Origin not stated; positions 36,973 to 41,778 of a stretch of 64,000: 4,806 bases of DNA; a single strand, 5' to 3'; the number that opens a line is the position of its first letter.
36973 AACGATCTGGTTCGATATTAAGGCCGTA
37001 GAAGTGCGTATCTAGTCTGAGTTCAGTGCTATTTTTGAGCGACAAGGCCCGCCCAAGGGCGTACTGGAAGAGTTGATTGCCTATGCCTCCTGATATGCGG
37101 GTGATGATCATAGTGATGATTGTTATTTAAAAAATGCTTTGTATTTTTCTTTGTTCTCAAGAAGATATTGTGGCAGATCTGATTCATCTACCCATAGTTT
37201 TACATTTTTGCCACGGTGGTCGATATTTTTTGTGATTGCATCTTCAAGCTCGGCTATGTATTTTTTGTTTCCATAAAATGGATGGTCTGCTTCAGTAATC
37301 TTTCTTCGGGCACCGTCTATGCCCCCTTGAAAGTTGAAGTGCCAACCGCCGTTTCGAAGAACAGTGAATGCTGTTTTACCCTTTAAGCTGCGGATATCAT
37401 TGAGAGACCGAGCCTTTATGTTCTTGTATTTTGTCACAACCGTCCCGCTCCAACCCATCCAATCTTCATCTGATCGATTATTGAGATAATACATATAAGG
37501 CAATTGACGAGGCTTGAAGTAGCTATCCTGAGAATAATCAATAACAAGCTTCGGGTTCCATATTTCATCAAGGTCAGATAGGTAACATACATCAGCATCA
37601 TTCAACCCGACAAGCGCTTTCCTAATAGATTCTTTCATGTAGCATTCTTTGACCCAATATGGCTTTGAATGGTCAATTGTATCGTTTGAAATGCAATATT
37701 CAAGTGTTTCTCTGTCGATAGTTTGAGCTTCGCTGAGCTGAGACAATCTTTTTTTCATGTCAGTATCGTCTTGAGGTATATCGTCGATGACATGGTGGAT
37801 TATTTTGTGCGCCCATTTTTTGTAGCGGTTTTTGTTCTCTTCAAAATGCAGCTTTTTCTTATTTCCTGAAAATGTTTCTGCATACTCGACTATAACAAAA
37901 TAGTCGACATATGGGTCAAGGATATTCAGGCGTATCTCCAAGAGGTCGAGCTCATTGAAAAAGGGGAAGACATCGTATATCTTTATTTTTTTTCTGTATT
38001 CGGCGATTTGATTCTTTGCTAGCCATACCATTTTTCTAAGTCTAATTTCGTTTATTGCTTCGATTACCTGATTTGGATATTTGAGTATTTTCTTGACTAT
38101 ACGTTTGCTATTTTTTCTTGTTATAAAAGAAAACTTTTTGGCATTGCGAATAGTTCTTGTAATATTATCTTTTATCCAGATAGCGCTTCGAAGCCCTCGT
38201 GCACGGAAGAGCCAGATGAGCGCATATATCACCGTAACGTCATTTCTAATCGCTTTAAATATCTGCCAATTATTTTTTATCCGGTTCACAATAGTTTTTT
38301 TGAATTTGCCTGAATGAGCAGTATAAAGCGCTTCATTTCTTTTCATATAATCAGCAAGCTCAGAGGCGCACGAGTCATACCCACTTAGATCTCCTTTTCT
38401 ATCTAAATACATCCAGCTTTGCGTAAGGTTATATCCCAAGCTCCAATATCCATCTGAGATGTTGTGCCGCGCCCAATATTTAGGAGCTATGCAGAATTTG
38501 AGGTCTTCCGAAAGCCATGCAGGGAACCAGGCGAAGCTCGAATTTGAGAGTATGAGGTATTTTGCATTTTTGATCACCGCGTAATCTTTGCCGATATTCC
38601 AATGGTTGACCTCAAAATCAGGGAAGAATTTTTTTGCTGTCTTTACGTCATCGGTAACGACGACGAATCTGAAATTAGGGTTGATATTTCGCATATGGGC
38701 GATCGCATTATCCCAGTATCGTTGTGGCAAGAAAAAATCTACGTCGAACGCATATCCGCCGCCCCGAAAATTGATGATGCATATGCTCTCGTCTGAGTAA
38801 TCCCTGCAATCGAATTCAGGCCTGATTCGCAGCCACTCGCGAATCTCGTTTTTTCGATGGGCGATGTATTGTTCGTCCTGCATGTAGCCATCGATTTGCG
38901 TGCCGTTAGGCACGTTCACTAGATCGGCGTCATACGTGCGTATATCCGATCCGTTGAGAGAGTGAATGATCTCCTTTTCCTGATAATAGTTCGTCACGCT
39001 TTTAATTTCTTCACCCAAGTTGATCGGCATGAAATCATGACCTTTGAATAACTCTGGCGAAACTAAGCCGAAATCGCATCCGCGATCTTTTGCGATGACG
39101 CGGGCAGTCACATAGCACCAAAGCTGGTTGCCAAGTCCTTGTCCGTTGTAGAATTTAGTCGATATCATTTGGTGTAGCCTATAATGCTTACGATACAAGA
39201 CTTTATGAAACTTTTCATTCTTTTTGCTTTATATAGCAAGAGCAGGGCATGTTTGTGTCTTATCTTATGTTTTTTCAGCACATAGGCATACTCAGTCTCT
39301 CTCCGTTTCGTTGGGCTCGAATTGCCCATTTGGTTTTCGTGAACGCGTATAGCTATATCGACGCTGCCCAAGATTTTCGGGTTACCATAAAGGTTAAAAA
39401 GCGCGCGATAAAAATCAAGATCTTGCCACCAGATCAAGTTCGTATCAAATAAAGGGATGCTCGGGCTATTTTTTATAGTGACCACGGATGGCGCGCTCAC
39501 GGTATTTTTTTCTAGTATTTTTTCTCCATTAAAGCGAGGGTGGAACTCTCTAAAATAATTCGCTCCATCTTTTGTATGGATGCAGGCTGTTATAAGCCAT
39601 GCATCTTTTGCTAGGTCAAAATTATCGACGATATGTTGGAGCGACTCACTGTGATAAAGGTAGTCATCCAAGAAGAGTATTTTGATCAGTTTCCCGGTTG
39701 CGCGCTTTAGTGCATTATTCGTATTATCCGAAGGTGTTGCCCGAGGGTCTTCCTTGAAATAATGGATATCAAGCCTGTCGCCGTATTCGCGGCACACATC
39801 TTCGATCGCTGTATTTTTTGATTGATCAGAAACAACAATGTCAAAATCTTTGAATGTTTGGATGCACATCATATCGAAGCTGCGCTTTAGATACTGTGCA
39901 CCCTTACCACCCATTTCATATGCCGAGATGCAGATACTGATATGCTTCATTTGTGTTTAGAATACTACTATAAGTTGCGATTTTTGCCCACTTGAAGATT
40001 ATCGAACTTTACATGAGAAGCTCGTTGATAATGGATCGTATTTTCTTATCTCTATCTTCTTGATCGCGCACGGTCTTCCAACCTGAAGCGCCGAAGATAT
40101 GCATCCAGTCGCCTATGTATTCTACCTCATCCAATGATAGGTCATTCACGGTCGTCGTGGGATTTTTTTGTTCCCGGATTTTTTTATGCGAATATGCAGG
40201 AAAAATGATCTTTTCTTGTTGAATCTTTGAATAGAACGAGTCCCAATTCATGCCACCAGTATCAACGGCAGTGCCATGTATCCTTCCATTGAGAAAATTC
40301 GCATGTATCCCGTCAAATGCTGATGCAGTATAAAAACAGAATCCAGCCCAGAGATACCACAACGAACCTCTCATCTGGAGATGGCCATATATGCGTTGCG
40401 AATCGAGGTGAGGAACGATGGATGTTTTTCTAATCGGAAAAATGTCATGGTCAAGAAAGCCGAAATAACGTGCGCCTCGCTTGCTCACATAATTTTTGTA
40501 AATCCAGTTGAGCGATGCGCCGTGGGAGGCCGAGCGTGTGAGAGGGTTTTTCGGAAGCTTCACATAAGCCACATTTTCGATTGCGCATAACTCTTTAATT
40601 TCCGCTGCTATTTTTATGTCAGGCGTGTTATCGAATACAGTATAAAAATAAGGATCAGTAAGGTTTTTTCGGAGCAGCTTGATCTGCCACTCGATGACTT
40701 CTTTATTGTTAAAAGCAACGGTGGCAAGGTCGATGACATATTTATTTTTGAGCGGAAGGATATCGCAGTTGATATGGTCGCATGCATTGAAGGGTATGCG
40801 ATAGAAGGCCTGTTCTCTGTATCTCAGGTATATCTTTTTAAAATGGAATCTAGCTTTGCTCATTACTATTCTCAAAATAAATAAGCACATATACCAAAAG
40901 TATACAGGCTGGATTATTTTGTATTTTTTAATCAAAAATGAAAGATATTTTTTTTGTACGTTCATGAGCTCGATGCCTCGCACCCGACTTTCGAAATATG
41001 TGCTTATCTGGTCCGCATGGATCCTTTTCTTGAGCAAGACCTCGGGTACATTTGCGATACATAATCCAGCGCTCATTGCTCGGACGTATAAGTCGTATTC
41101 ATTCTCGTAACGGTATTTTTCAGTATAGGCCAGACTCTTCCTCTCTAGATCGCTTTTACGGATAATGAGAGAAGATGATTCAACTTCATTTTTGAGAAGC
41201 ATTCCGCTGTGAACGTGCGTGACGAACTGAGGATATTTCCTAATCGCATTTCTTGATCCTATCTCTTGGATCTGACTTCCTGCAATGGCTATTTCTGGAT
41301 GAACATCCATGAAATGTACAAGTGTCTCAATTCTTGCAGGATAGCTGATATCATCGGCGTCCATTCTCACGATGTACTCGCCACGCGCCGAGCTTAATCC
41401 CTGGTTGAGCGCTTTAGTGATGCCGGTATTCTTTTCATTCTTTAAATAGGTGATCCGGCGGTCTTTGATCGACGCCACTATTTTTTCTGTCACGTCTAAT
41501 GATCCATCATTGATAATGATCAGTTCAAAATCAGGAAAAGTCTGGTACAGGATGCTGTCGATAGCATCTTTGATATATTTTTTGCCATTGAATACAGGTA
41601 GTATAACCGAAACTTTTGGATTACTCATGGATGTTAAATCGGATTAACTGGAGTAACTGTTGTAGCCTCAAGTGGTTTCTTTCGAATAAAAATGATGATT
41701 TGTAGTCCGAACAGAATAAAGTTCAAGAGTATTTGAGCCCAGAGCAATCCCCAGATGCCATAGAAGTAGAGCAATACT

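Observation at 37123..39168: Single polypeptide fusing GT11 (fucosyltransferase-like) and GT17 (bisecting-GlcNAc-transferase-like) domains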

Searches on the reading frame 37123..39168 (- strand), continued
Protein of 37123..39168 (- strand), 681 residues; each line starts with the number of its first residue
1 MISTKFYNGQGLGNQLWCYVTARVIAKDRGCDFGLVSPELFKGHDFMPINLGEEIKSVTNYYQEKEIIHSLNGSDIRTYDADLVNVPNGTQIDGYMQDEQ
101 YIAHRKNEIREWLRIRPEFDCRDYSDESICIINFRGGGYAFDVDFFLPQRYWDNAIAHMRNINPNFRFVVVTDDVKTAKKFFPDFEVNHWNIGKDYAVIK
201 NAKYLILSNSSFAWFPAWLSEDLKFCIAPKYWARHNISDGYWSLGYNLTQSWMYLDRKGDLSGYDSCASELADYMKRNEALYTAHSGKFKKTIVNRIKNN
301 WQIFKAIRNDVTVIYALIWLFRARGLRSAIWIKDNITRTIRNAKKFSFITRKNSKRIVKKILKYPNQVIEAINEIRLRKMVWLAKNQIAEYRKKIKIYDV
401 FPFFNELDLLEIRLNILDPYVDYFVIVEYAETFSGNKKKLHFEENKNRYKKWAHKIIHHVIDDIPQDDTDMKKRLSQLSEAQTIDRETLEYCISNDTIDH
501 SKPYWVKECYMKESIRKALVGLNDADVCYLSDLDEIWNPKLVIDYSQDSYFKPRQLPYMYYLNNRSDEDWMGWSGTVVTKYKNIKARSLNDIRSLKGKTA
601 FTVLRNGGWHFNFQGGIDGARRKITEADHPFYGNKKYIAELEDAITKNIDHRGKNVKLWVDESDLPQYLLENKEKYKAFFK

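Call 56: search_protein_families(library=pfam, proteins=[L081:5566-7029:+, L081:7032-8102:+, L081:8158-9900:+, L081:9986-11029:+, L081:11049-11789:+, L081:11814-12764:+, L081:12761-13756:+, L081:13683-14606:+, L081:14603-15802:+, L081:15792-16643:+], max_evalue=0.001)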
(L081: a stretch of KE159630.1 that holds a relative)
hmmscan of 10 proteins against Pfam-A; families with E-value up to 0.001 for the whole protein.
L081:5566-7029:+ (487 aa): 2 families
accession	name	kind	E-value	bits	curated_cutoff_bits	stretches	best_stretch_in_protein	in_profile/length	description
PF03062.24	MBOAT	-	3.1e-37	129.1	27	1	106-352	43-302/337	MBOAT, membrane-bound O-acyltransferase family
PF13813.11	MBOAT_2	-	2.9e-11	43.9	25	1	265-326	3-66/85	Membrane bound O-acyl transferase family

L081:7032-8102:+ (356 aa): 0 families

L081:8158-9900:+ (580 aa): 4 families
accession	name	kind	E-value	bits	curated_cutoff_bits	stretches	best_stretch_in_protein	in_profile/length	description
PF00005.33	ABC_tran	-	1.4e-28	100.6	25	1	381-528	4-137/137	ABC transporter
PF02463.25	SMC_N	-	3.5e-09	36.9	40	1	461-572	115-213/220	RecF/RecN/SMC N terminal domain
PF00664.28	ABC_membrane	-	4.4e-09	36.9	28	1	44-276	7-241/274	ABC transporter transmembrane region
PF13555.12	AAA_29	-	0.00054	20.1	27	0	383-415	17-49/61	P-loop containing region of AAA domain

L081:9986-11029:+ (347 aa): 1 family
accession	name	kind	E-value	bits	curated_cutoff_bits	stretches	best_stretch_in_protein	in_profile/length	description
PF01531.22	Glyco_transf_11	-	0.00012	21.8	23.9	1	154-256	168-280/298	Glycosyl transferase family 11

L081:11049-11789:+ (246 aa): 1 family
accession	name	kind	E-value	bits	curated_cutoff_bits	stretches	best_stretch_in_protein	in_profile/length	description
PF18922.5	DUF5672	-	1.5e-10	41.4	24.4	1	80-216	32-164/164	Protein of unknown function (DUF5672)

L081:11814-12764:+ (316 aa): 2 families
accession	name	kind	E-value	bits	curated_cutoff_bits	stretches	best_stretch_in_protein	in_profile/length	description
PF04724.18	Glyco_transf_17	-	3.6e-24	85.9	26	1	2-127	75-205/348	Glycosyltransferase family 17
PF00535.33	Glycos_transf_2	-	0.00043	20.7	23.3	1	83-136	68-120/168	Glycosyl transferase family 2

L081:12761-13756:+ (331 aa): 2 families
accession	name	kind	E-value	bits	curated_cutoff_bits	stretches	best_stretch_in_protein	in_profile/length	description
PF00535.33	Glycos_transf_2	-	2.5e-23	83.3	23.3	1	9-132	1-124/168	Glycosyl transferase family 2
PF13641.12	Glyco_tranf_2_3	-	2.1e-07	31.6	27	1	6-132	1-127/230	Glycosyltransferase like family 2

L081:13683-14606:+ (307 aa): 1 family
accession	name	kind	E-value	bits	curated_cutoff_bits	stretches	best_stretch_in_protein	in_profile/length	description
PF11913.13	DUF3431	-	3.8e-08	33.8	25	1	76-260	35-205/219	Protein of unknown function (DUF3431)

L081:14603-15802:+ (399 aa): 0 families

L081:15792-16643:+ (283 aa): 4 families
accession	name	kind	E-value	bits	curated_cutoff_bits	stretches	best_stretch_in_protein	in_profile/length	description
PF00535.33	Glycos_transf_2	-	1.8e-27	96.7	23.3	1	9-189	1-167/168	Glycosyl transferase family 2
PF13641.12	Glyco_tranf_2_3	-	4e-12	47.1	27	1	8-215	3-201/230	Glycosyltransferase like family 2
PF10111.15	Glyco_tranf_2_2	-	1.6e-08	34.9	27.3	1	9-223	1-214/276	Glycosyltransferase like family 2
PF13632.12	Glyco_trans_2_3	-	0.00018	21.8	27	1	161-274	59-162/198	Glycosyl transferase family group 2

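Call 71: find_encoding_contigs(protein=P0001, flank=6000, max_places=2)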
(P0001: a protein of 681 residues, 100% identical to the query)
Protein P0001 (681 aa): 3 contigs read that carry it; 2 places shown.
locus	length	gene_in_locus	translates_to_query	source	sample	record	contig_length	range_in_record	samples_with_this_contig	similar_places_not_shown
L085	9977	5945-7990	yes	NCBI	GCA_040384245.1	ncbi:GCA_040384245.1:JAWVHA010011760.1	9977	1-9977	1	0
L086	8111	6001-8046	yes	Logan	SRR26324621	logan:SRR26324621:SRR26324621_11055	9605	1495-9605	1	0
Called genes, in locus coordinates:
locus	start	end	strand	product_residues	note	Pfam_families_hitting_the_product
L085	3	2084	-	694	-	?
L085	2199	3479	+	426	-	PF01943:Polysacc_synt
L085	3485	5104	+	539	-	PF00535:Glycos_transf_2, PF10111:Glyco_tranf_2_2, PF13641:Glyco_tranf_2_3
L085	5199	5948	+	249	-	PF00535:Glycos_transf_2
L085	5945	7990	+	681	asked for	PF04724:Glyco_transf_17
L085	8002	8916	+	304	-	PF01531:Glyco_transf_11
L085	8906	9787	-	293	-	PF05575:V_cholerae_RfbT (weak), PF05050:Methyltransf_21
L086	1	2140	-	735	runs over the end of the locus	PF04932:Wzy_C, PF12895:ANAPC3 (faint), PF00515:TPR_1 (faint), PF07719:TPR_2 (faint), PF13176:TPR_7 (faint), PF13181:TPR_8 (faint), PF14559:TPR_19 (weak), PF14559:TPR_19 (weak), +3 more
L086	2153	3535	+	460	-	PF01943:Polysacc_synt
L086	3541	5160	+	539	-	PF00535:Glycos_transf_2, PF10111:Glyco_tranf_2_2, PF13641:Glyco_tranf_2_3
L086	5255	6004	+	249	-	PF00535:Glycos_transf_2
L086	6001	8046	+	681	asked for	PF04724:Glyco_transf_17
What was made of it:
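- The identical 681-aa product is called on independent assemblies, one from NCBI and one from a Logan run (call 71).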

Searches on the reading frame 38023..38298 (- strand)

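Call 70: search_protein_families(library=pfam, proteins=[window:38023-38298:-], max_evalue=10)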
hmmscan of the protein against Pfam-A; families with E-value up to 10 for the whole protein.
window:38023-38298:- (92 aa): 1 family
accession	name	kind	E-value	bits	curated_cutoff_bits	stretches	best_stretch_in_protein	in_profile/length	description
PF14355.11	Abi_C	-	0.21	12.1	24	1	62-86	22-46/83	Abortive infection C-terminus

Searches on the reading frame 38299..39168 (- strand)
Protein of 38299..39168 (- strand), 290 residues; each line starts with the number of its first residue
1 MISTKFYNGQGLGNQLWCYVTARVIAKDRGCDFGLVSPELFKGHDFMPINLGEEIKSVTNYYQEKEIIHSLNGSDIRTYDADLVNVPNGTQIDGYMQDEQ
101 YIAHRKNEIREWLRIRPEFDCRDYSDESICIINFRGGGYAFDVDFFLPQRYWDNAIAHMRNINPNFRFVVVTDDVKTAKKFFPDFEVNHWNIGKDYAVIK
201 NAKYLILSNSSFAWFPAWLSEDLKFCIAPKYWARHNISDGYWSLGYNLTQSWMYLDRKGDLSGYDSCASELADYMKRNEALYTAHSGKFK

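Call 70: search_protein_families(library=pfam, proteins=[window:38299-39168:-], max_evalue=10)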
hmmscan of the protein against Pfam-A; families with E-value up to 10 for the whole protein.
window:38299-39168:- (290 aa): 2 families
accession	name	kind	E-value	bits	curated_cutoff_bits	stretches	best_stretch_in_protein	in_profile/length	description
PF01531.22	Glyco_transf_11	-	3.8e-05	23.5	23.9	1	149-237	190-283/298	Glycosyl transferase family 11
PF08694.16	UFC1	-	0.0084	16.2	25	1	98-156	34-90/155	Ubiquitin-fold modifier-conjugating enzyme 1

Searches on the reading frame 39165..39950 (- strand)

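Call 3: search_protein_families(library=pfam, proteins=[window:39165-39950:-], max_evalue=1)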
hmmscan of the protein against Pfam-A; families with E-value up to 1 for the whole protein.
window:39165-39950:- (261 aa): 3 families
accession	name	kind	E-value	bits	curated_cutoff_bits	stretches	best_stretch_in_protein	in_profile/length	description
PF00535.33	Glycos_transf_2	-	4.4e-09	36.9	23.3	1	5-132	1-124/168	Glycosyl transferase family 2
PF13641.12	Glyco_tranf_2_3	-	0.03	14.8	27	1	20-136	15-135/230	Glycosyltransferase like family 2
PF17704.6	DUF5550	-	0.29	11.7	25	1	218-246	18-46/123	Family of unknown function (DUF5550)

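Call 16: search_protein_families(library=ncbifam, proteins=[window:39165-39950:-], max_evalue=0.1)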
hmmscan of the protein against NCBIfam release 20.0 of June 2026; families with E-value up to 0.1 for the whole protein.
window:39165-39950:- (261 aa): 8 families
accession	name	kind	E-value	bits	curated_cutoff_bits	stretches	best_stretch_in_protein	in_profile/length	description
NF050050.1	ProtGlycPglI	equivalog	7.8e-11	41.9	500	1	2-130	2-126/306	GalNAc(5)-diNAcBac-PP-undecaprenol beta-1,3-glucosyltransferase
NF038299.1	EPS_HpsN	equivalog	1.7e-05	24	425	1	3-111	2-106/317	hormogonium polysaccharide biosynthesis glycosyltransferase HpsN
NF007453.0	PRK10018.1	equivalog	0.00027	20.7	382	1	10-241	10-250/280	colanic acid biosynthesis glycosyltransferase WcaA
TIGR04017.1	WcaA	equivalog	0.0004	20.1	495.75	1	16-241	15-249/279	colanic acid biosynthesis glycosyltransferase WcaA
NF047683.1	TeichurnBiosyTuaG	equivalog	0.00065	19.4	400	1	17-129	17-130/252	teichuronic acid biosynthesis protein TuaG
NF053739.1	GlytfEpsEBac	equivalog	0.002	17.1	450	1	18-150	13-147/265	glycosyltransferase EpsE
NF041394.1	GtaseAglG_Halo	equivalog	0.0039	16.5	440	1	4-112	3-108/304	glucosyl-dolichyl phosphate glucuronosyltransferase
NF007482.0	PRK10073.1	equivalog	0.0052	15.8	423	1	3-100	7-100/334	glycosyltransferase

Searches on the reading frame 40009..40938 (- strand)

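Call 70: search_protein_families(library=pfam, proteins=[window:40009-40938:-], max_evalue=10)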
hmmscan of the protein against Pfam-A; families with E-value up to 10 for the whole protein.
window:40009-40938:- (309 aa): 1 family
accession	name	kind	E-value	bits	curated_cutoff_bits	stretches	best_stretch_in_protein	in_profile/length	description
PF19830.4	DUF6311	-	0.56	10.4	27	1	181-205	144-167/303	Family of unknown function (DUF6311)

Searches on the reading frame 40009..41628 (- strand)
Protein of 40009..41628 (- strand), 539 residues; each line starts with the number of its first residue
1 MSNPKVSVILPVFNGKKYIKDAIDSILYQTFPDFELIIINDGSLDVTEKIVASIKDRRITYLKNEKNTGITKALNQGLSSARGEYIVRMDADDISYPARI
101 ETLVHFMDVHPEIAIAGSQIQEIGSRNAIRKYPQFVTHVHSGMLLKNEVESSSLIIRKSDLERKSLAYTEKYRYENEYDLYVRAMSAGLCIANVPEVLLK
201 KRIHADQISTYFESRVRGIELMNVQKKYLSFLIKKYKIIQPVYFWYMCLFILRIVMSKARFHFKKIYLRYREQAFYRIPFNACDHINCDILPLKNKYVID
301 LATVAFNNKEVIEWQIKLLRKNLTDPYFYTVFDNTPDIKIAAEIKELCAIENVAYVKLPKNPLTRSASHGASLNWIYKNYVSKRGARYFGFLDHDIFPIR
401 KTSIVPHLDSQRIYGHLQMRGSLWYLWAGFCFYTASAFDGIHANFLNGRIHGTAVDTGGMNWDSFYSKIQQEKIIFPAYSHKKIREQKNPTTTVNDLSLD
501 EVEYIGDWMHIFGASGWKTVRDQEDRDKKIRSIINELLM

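Call 3: search_protein_families(library=pfam, proteins=[window:40009-41628:-], max_evalue=1)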
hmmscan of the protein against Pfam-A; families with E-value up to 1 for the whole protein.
window:40009-41628:- (539 aa): 4 families
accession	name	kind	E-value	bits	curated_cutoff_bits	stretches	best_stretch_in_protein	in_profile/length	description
PF00535.33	Glycos_transf_2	-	1.3e-33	116.7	23.3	1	7-135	1-131/168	Glycosyl transferase family 2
PF10111.15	Glyco_tranf_2_2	-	8e-13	48.9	27.3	1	7-118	1-122/276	Glycosyltransferase like family 2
PF13641.12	Glyco_tranf_2_3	-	4.5e-11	43.7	27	1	4-131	1-133/230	Glycosyltransferase like family 2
PF19830.4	DUF6311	-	0.18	12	27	0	228-278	81-130/303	Family of unknown function (DUF6311)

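Call 16: search_protein_families(library=ncbifam, proteins=[window:40009-41628:-], max_evalue=0.1)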
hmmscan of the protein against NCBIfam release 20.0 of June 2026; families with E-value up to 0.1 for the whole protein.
window:40009-41628:- (539 aa): 31 families (the best 25 are shown)
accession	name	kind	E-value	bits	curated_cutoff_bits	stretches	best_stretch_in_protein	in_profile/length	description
NF053739.1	GlytfEpsEBac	equivalog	2.4e-31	108.7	450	1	4-207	1-208/265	glycosyltransferase EpsE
NF047683.1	TeichurnBiosyTuaG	equivalog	6.1e-24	85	400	1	3-210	5-212/252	teichuronic acid biosynthesis protein TuaG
NF007482.0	PRK10073.1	equivalog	1.7e-21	76.6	423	1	2-106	4-109/334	glycosyltransferase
TIGR03937.1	PgaC_IcaA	equivalog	5.2e-21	75.1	422.3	1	3-114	44-157/407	poly-beta-1,6-N-acetyl-D-glucosamine synthase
NF050050.1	ProtGlycPglI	equivalog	1.9e-17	63.6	500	1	4-107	2-108/306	GalNAc(5)-diNAcBac-PP-undecaprenol beta-1,3-glucosyltransferase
NF041394.1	GtaseAglG_Halo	equivalog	1.3e-16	60.8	440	1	5-120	2-120/304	glucosyl-dolichyl phosphate glucuronosyltransferase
NF007453.0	PRK10018.1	equivalog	1.8e-16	60.6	382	1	2-105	4-109/280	colanic acid biosynthesis glycosyltransferase WcaA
TIGR04017.1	WcaA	equivalog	6.7e-16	58.7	495.75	1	2-104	3-107/279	colanic acid biosynthesis glycosyltransferase WcaA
NF041875.1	EPS_EpsD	equivalog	3.1e-12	46.6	370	1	6-138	1-131/325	exopolysaccharide biosynthesis glycosyltransferase EpsD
TIGR03111.1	glyc2_xrt_Gpos1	hypoth_equivalog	3.9e-12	45.7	363.95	1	3-117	48-166/439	TIGR03111 family XrtG-associated glycosyltransferase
TIGR03965.1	mycofact_glyco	equivalog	1.2e-11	44.2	280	1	3-197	73-276/467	mycofactocin biosynthesis glycosyltransferase MftF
NF038302.1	EPS_HpsE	equivalog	1.5e-11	43.8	300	1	6-121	3-125/307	hormogonium polysaccharide biosynthesis glycosyltransferase HpsE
NF047588.1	GlcsyltransPgfSStrep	equivalog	3.1e-10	39.8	500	1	5-106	2-109/308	glycosyltransferase PgfS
TIGR04440.1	glyco_TIGR04440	domain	9.2e-10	38.6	70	1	5-125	1-124/215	TIGR00180 family glycosyltransferase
NF038299.1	EPS_HpsN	equivalog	6.4e-08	31.9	425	1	4-113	1-112/317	hormogonium polysaccharide biosynthesis glycosyltransferase HpsN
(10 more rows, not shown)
